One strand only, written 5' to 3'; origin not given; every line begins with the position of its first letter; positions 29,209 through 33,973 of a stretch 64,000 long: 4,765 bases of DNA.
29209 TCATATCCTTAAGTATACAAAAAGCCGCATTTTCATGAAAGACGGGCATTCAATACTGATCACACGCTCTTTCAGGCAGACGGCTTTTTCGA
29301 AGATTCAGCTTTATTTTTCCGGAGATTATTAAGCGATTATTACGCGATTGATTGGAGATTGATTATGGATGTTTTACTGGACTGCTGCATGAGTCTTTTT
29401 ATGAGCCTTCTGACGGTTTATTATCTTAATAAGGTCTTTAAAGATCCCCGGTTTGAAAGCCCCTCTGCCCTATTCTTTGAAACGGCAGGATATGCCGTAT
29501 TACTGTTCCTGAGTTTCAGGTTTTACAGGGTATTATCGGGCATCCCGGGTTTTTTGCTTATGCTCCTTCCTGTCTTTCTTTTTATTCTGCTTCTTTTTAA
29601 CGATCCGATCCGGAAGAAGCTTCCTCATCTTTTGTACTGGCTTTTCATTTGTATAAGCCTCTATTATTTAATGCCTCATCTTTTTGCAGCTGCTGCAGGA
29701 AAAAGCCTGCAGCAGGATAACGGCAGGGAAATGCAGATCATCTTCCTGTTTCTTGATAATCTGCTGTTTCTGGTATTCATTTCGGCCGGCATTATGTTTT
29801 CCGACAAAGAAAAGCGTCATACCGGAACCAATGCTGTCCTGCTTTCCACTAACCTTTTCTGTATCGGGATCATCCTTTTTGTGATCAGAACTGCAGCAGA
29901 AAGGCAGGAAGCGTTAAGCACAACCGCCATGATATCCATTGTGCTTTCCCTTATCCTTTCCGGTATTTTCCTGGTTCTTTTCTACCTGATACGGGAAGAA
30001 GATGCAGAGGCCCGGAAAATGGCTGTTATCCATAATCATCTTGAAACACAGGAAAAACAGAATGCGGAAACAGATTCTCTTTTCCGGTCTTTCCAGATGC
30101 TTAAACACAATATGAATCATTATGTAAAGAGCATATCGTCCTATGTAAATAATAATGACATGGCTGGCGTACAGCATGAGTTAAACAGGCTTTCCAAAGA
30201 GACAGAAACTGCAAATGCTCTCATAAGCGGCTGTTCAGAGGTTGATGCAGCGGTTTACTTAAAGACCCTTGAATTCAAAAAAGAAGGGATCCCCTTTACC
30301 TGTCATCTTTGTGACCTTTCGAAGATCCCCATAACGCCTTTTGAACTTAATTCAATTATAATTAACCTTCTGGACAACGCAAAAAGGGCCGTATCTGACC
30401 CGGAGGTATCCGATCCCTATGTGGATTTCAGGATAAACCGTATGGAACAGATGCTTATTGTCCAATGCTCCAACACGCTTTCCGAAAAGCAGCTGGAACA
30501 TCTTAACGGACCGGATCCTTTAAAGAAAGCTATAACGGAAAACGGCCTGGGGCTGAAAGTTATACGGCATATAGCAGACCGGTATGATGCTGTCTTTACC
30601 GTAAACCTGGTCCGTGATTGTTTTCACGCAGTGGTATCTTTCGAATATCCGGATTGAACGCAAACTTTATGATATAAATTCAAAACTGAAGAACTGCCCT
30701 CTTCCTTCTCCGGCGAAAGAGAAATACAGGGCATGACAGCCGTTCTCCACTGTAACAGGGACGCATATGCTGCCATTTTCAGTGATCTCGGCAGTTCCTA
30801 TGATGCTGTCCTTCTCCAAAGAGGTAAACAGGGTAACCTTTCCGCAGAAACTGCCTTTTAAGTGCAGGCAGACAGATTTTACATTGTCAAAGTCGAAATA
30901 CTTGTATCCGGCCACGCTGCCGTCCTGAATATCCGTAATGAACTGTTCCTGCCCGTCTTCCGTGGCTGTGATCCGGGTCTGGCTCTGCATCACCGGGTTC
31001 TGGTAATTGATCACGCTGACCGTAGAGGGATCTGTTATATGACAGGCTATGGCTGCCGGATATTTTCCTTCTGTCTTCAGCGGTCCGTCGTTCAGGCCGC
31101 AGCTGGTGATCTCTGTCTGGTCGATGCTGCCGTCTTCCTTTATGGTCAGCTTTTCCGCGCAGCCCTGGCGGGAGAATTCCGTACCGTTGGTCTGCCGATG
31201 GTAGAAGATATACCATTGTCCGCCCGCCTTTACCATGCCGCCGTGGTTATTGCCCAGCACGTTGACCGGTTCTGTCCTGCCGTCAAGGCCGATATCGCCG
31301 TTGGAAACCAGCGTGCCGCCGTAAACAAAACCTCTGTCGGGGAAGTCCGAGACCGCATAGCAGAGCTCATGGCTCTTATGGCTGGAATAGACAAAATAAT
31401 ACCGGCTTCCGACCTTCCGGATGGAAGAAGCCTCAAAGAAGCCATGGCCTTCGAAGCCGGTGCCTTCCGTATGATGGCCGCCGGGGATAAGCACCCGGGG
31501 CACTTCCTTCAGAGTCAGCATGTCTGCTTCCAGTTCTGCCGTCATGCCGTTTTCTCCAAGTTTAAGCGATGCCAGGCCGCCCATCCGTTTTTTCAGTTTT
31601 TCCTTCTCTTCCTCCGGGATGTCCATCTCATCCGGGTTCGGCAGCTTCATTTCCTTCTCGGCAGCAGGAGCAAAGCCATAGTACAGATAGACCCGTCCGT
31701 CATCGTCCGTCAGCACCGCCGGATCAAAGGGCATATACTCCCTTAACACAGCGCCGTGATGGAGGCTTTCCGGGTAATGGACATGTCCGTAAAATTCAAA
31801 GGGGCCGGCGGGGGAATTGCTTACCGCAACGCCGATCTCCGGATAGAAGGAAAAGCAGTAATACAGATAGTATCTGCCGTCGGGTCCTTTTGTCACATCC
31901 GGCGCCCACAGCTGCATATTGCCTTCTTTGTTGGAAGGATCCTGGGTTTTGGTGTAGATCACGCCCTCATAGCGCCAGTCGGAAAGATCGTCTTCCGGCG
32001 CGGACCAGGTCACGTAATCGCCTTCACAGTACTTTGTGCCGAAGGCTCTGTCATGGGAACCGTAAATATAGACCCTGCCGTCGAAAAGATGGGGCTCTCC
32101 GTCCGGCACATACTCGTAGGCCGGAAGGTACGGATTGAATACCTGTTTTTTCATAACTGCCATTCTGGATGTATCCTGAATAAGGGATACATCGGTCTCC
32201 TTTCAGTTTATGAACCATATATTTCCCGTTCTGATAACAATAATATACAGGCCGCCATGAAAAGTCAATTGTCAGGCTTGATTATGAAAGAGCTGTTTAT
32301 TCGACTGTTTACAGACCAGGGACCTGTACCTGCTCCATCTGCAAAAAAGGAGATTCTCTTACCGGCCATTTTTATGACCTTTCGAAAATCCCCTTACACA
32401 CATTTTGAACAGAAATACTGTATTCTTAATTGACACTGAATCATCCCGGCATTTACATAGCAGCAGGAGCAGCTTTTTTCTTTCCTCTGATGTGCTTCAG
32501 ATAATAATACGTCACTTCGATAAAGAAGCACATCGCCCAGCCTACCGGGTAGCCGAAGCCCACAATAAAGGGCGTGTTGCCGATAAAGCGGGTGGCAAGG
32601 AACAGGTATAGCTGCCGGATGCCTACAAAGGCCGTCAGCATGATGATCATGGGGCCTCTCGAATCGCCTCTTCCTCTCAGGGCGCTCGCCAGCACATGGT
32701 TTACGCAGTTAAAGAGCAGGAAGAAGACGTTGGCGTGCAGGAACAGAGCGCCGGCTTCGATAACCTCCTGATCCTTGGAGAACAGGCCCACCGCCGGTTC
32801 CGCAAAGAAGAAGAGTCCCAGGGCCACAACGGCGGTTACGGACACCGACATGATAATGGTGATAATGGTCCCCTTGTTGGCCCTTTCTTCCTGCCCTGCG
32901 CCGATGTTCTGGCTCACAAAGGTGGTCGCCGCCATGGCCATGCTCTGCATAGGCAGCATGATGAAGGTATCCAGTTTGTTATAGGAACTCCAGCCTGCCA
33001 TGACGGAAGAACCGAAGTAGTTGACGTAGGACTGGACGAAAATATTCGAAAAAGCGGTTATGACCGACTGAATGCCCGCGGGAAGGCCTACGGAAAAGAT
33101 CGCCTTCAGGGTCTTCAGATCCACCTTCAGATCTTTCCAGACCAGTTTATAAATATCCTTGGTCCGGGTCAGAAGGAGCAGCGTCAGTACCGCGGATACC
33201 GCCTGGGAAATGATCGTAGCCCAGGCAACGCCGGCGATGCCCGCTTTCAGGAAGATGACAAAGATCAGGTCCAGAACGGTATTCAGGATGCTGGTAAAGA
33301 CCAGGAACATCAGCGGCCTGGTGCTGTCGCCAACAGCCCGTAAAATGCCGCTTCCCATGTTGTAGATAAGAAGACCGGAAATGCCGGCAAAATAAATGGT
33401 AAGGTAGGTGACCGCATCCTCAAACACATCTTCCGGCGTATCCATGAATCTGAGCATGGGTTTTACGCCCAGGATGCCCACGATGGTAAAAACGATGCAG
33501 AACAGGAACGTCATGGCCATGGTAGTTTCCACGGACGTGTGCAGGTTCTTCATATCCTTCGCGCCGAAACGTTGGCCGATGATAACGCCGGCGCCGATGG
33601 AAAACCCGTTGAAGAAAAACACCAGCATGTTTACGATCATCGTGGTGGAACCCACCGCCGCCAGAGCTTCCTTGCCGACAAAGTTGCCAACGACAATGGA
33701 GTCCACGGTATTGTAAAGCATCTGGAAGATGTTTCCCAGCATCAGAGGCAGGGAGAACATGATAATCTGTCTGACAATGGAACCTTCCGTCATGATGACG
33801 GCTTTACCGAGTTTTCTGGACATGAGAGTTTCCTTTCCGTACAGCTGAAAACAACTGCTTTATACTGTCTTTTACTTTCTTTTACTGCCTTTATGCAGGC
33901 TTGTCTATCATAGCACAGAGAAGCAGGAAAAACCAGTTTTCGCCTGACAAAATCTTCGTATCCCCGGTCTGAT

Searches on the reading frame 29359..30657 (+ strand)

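Call 79: search_protein_families(library=pfam, proteins=[window:29359-30657:+], max_evalue=0.001)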
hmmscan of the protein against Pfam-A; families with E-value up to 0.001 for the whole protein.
window:29359-30657:+ (432 aa): 1 family
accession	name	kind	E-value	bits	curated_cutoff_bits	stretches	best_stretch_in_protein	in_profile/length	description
PF14501.12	HATPase_c_5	-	3.6e-11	43.3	22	1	326-426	2-99/102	GHKL domain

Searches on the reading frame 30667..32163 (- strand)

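Call 79: search_protein_families(library=pfam, proteins=[window:30667-32163:-], max_evalue=0.001)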
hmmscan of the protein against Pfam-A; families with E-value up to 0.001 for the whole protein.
window:30667-32163:- (498 aa): 1 family
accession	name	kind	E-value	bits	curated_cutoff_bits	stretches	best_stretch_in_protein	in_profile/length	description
PF04616.20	Glyco_hydro_43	-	7.8e-27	94.8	32.2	2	31-168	22-144/288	Glycosyl hydrolases family 43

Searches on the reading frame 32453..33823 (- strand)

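Call 79: search_protein_families(library=pfam, proteins=[window:32453-33823:-], max_evalue=0.001)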
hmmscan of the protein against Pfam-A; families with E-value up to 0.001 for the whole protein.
window:32453-33823:- (456 aa): 2 families
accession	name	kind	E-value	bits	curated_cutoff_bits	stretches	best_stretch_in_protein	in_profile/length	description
PF01554.23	MatE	-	1.8e-62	210.2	24.9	2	26-186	1-160/161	MatE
PF01943.22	Polysacc_synt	-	0.00016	21.6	28.2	1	16-73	203-260/274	Polysaccharide biosynthesis protein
